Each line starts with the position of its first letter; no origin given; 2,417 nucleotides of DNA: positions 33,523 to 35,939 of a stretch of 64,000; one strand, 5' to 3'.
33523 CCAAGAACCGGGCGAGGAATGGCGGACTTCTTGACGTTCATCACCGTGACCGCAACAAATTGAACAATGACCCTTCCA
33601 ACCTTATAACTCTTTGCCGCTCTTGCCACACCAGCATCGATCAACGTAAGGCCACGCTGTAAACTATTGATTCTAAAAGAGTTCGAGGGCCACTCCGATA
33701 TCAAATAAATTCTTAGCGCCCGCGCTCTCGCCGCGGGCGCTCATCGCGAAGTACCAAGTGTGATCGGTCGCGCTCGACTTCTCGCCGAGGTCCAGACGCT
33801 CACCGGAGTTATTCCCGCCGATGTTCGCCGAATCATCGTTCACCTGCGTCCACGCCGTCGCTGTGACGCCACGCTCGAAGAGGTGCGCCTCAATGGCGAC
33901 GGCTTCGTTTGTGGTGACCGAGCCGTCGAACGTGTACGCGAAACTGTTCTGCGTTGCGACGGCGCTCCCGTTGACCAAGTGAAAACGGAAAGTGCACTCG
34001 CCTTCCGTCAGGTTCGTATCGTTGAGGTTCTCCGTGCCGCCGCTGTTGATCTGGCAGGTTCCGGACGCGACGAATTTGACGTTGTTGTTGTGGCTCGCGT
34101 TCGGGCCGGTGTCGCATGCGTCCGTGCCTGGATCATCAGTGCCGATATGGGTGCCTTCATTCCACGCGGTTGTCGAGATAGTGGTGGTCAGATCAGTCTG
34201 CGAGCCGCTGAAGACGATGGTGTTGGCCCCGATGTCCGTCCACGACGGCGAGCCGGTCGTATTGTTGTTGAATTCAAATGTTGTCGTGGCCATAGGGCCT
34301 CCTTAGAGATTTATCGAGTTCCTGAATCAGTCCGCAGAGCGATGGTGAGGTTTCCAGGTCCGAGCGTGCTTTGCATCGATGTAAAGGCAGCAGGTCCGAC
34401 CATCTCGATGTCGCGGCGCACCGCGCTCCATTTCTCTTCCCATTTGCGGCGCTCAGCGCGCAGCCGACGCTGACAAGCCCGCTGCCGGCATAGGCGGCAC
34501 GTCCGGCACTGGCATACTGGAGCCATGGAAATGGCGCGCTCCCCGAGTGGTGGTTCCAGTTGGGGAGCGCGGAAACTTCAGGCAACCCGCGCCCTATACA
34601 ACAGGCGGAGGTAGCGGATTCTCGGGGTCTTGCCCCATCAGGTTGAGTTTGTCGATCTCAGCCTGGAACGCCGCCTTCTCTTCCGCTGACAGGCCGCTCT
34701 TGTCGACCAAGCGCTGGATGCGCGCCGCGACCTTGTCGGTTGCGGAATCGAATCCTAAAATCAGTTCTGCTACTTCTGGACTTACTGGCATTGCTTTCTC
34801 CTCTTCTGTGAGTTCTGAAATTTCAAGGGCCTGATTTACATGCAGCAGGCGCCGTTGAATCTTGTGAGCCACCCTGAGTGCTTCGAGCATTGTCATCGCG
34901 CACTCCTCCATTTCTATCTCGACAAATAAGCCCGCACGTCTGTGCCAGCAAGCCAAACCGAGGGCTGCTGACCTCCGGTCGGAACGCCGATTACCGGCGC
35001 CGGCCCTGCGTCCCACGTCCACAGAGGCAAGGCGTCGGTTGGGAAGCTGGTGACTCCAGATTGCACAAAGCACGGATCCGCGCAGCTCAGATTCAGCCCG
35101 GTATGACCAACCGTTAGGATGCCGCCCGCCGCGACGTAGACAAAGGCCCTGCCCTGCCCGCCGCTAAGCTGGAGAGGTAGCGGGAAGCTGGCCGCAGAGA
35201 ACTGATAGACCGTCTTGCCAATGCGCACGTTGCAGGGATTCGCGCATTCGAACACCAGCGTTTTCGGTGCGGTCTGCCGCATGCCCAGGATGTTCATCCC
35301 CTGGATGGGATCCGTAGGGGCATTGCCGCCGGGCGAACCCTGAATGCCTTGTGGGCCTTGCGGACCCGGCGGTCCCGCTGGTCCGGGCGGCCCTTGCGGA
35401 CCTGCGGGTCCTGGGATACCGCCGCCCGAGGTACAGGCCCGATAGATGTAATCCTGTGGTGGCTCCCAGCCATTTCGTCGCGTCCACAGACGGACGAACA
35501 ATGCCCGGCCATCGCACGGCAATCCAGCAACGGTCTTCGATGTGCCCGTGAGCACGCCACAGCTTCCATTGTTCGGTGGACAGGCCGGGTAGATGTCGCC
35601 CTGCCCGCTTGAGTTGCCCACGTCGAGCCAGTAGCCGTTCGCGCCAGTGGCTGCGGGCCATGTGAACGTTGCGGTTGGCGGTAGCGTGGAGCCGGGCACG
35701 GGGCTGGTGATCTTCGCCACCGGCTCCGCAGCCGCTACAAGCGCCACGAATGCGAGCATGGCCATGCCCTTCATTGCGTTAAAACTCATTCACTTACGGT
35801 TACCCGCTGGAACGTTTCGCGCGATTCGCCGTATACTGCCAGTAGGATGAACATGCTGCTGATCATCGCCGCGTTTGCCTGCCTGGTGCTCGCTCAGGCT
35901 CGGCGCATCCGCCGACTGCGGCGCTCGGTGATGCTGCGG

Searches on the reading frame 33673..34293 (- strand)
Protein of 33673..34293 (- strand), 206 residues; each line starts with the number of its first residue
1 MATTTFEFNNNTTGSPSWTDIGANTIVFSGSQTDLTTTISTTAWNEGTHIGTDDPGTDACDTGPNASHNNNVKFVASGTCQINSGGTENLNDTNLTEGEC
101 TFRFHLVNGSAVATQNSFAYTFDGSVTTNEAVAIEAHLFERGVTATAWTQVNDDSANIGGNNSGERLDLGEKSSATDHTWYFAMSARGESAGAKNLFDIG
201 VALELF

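Call 10: search_protein_families(library=phrogs, proteins=[window:33673-34293:-], max_evalue=0.001)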
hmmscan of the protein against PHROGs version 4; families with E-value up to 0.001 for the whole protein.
window:33673-34293:- (206 aa): 0 families

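Call 78: search_protein_families(library=pfam, proteins=[window:33673-34293:-], max_evalue=0.1)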
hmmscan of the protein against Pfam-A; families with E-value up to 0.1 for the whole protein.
window:33673-34293:- (206 aa): 0 families

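Call 79: search_solved_structures(query=window:33673-34293:-, max_evalue=1)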
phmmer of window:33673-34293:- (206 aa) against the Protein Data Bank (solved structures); distinct sequences matched with E-value up to 1: 0.

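Call 81: find_related_loci(query=A4, collection=viral_contigs, flank=10000)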
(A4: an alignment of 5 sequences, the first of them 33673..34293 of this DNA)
Query A4 (206 aa) in viral_contigs; peptide patterns used: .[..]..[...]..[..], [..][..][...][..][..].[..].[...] (x = any residue, [..] = any of these).
67 stretches matched a pattern; 7 encode a relative of the query (tblastn E <= 1e-3); 7 distinct loci.
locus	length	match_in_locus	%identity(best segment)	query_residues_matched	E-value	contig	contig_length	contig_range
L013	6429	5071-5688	77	1-206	1e-104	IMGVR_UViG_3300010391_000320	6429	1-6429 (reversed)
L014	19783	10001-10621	58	1-206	8e-70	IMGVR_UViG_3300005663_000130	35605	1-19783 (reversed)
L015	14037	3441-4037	49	1-203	5e-63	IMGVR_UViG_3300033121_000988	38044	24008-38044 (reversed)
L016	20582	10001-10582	56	1-203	5e-63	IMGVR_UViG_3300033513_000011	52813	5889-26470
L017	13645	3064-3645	49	1-203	4e-55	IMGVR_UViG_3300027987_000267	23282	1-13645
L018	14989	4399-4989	53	1-203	1e-65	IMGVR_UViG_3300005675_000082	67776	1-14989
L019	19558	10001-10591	52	1-203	4e-62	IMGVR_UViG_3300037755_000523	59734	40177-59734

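Call 87: search_protein_families(library=ncbifam, proteins=[window:33673-34293:-], max_evalue=0.01)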
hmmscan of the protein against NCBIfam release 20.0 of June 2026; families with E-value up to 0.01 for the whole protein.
window:33673-34293:- (206 aa): 0 families

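Call 88: search_dna_similar(query=window:33673-34293:-, collection=phages, mode=protein, max_rows=25, max_evalue=0.001)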
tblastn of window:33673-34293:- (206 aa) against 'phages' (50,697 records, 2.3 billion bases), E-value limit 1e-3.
No match.

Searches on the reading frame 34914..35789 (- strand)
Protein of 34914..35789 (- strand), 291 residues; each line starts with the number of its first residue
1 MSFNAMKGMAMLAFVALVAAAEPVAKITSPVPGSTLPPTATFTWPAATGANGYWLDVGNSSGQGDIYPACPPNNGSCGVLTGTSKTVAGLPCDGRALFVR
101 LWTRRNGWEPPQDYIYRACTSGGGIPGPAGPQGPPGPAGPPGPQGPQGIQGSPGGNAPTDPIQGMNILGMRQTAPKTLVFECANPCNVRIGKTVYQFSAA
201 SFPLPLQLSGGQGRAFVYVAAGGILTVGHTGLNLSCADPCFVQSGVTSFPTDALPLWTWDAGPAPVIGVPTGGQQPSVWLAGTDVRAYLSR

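Call 10: search_protein_families(library=phrogs, proteins=[window:34914-35789:-], max_evalue=0.001)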
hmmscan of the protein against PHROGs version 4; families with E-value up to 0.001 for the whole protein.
window:34914-35789:- (291 aa): 9 families
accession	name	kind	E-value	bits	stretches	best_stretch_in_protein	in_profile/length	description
phrog_819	-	tail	2.5e-08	33.6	1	117-161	623-667/1024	tail protein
phrog_5073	-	tail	1.1e-06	29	1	124-156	303-335/519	tail fiber protein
phrog_6320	-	tail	1.6e-06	28.2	1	124-155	170-201/745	tail fiber protein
phrog_14726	-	tail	4.8e-06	26.6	1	122-156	184-218/537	tail fiber protein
phrog_366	-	tail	7e-06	26.7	1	124-160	339-375/474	tail fiber protein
phrog_4013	-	unknown function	0.00032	20.5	1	49-156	61-140/659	-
phrog_8745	-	tail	0.00056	18.3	1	124-161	1410-1447/1803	tail fiber protein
phrog_1806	-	tail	0.00092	19.6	0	104-161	115-178/276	collagen like minor tail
phrog_17587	-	tail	0.00093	18.7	0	96-162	330-389/641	tail fiber protein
